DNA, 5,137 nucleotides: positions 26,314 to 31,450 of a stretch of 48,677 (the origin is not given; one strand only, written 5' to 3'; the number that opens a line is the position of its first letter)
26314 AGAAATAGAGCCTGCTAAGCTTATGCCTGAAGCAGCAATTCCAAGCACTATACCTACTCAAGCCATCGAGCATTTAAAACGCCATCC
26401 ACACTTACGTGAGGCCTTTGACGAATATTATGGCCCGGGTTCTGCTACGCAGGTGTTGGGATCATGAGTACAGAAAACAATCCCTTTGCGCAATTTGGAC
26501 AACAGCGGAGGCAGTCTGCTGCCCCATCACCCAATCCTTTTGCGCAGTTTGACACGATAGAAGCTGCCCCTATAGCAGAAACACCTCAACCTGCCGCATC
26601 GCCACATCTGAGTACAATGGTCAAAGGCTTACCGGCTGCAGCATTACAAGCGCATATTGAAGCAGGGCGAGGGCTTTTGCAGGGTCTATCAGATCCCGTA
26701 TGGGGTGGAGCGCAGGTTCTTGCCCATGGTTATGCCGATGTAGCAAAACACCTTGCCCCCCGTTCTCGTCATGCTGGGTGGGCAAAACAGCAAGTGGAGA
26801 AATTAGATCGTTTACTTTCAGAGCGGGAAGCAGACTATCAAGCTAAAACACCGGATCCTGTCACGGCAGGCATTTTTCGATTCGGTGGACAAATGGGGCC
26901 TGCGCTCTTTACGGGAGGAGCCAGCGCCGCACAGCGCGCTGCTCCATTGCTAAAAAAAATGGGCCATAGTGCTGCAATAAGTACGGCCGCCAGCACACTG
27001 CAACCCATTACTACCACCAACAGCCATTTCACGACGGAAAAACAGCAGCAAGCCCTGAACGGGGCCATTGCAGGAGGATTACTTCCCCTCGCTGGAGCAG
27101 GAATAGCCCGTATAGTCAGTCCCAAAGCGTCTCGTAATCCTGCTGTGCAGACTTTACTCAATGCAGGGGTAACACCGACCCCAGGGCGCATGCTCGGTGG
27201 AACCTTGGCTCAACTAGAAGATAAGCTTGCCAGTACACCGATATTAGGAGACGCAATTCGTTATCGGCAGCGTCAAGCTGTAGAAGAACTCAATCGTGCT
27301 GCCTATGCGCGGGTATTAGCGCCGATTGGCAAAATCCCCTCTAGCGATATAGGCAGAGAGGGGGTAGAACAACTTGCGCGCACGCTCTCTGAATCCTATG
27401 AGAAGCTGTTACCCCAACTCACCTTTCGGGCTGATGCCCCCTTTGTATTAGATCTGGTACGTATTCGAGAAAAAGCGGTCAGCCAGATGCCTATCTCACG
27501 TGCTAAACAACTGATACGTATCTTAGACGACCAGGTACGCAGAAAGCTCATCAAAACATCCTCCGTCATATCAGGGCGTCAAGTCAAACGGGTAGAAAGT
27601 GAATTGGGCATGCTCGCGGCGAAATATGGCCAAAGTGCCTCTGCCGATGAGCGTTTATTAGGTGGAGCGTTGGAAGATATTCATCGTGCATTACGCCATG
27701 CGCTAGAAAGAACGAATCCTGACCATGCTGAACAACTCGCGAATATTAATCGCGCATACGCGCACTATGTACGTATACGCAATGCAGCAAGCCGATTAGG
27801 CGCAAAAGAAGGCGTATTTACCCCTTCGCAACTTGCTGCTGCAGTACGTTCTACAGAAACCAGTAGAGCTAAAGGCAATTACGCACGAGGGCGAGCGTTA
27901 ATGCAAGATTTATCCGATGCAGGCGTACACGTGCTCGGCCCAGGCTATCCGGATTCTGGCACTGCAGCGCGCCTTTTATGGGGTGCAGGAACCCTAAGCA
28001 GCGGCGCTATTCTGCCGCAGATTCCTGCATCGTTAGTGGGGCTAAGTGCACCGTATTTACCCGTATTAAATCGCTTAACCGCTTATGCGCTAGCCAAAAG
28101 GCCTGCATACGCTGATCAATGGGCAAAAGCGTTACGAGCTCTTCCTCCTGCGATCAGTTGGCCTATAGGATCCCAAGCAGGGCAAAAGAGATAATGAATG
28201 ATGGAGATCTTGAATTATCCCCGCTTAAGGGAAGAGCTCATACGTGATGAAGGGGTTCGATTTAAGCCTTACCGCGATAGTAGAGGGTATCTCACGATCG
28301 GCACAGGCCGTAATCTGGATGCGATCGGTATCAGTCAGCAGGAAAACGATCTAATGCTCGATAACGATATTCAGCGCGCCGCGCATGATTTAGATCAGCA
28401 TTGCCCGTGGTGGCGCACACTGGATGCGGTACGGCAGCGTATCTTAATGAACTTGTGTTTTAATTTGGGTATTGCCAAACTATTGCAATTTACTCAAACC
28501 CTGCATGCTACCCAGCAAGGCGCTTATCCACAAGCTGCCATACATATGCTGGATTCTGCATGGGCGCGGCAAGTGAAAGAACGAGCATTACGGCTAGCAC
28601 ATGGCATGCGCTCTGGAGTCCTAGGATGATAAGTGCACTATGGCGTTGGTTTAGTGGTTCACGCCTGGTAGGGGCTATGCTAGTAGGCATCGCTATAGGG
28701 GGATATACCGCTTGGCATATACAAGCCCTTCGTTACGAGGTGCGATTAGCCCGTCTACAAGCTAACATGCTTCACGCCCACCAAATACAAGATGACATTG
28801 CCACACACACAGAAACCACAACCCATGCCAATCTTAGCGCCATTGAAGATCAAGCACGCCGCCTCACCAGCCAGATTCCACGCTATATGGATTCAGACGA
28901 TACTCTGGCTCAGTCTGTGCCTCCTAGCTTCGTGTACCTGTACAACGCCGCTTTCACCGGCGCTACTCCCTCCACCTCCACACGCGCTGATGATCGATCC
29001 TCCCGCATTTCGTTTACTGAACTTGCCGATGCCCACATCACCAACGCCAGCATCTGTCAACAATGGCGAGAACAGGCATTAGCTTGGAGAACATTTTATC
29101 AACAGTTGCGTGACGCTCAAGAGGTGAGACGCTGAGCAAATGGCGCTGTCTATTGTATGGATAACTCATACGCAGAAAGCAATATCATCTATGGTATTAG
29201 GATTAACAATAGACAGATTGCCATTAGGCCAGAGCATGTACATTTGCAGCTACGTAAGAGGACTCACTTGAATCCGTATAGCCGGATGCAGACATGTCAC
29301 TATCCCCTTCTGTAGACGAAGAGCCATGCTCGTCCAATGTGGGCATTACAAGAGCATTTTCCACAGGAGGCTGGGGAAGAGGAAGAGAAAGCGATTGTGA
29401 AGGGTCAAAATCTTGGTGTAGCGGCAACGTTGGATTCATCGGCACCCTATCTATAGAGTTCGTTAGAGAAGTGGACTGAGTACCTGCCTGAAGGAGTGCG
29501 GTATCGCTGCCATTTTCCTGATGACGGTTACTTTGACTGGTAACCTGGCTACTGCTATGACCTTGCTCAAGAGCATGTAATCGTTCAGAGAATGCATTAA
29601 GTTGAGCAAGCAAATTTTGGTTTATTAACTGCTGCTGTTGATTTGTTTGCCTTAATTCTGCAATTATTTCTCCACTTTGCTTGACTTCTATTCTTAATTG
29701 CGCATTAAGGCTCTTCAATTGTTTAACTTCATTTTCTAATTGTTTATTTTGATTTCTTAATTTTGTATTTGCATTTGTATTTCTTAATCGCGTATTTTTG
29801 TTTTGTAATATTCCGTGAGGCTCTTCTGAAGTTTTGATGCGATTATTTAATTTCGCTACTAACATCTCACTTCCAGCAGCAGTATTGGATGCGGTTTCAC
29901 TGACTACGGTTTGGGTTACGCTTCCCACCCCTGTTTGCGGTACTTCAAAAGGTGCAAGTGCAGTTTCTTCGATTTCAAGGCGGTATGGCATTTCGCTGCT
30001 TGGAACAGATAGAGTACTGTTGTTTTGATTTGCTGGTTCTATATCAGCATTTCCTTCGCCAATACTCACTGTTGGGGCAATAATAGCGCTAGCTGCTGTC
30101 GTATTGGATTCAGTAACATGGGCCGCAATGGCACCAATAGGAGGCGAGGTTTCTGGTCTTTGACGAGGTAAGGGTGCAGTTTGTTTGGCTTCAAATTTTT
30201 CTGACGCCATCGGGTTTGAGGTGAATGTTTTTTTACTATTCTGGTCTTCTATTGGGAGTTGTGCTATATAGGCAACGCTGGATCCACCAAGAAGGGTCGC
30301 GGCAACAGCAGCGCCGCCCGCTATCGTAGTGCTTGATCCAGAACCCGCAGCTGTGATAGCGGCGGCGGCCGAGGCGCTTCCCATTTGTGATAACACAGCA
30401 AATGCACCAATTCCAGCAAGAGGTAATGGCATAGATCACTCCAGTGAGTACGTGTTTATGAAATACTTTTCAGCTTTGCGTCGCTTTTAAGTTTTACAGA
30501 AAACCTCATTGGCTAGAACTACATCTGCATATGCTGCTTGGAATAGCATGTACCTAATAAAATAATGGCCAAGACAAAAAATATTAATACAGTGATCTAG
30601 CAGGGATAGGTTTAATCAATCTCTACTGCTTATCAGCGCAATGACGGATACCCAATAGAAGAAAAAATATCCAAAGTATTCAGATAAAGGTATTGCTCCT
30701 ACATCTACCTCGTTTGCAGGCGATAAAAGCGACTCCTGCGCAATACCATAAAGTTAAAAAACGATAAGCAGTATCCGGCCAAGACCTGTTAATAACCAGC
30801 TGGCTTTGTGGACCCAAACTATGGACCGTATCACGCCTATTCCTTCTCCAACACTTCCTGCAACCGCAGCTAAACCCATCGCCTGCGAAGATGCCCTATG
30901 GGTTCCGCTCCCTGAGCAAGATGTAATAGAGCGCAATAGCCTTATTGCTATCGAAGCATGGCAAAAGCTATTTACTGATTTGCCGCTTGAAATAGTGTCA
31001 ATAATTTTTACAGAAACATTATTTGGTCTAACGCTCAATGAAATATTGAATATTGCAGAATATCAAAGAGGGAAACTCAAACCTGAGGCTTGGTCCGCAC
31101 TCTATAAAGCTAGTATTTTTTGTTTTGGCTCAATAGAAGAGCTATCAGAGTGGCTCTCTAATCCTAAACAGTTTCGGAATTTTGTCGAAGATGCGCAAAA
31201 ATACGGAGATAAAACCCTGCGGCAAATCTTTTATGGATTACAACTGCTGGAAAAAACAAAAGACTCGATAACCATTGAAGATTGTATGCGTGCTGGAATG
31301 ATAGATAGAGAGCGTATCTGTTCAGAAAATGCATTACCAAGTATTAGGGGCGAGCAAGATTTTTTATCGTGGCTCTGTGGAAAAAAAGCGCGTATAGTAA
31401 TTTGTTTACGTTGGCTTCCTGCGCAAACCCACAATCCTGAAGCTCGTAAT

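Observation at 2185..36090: Intact-looking tRNA-Leu prophage carrying three F-box genes and four membrane/coiled-coil cargo genes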

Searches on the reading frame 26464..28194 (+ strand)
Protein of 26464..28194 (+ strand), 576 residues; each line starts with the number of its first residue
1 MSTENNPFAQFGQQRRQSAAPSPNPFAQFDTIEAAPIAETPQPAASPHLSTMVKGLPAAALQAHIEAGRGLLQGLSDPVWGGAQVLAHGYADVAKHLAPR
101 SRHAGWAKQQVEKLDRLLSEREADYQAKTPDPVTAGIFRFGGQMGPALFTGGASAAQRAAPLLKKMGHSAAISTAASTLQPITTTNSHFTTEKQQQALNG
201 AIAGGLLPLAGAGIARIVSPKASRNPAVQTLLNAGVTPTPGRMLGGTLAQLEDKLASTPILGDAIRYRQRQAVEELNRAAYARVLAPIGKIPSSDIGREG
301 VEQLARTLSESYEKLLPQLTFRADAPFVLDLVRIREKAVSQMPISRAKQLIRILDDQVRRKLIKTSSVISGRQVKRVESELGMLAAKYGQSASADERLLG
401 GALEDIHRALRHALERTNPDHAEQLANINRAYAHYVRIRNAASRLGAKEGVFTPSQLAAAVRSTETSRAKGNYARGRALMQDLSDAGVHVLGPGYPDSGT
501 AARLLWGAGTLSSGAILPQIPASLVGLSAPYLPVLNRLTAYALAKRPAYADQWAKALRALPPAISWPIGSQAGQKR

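Call 10: search_protein_families(library=phrogs, proteins=[window:26464-28194:+], max_evalue=0.001)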
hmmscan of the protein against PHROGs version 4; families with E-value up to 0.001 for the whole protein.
window:26464-28194:+ (576 aa): 0 families

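Call 51: search_protein_families(library=pfam, proteins=[window:26464-28194:+], max_evalue=0.01)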
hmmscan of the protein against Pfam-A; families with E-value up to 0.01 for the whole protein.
window:26464-28194:+ (576 aa): 0 families

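Call 83: find_related_loci(query=window:26464-28194:+, collection=metagenome_contigs, flank=10000)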
Query window:26464-28194:+ (576 aa) in metagenome_contigs; peptide patterns used: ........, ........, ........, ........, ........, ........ (x = any residue, [..] = any of these).
151 stretches matched a pattern, but none encodes a relative of the query by tblastn (E <= 1e-3).

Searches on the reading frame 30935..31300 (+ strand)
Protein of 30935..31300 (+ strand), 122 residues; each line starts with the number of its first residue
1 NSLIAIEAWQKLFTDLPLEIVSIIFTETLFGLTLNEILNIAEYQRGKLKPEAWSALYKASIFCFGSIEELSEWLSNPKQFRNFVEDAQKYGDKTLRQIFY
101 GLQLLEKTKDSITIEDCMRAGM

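Call 72: search_protein_families(library=pfam, proteins=[window:30935-31300:+], max_evalue=10)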
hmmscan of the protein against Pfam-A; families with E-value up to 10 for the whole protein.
window:30935-31300:+ (122 aa): 2 families
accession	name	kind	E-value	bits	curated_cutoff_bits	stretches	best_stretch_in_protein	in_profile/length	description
PF19898.4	DUF6371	-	0.1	12.8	27.7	1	77-113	65-102/150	Domain of unknown function (DUF6371)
PF02340.21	PRRSV_Env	-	0.15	12.3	27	1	27-63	158-194/206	PRRSV putative envelope protein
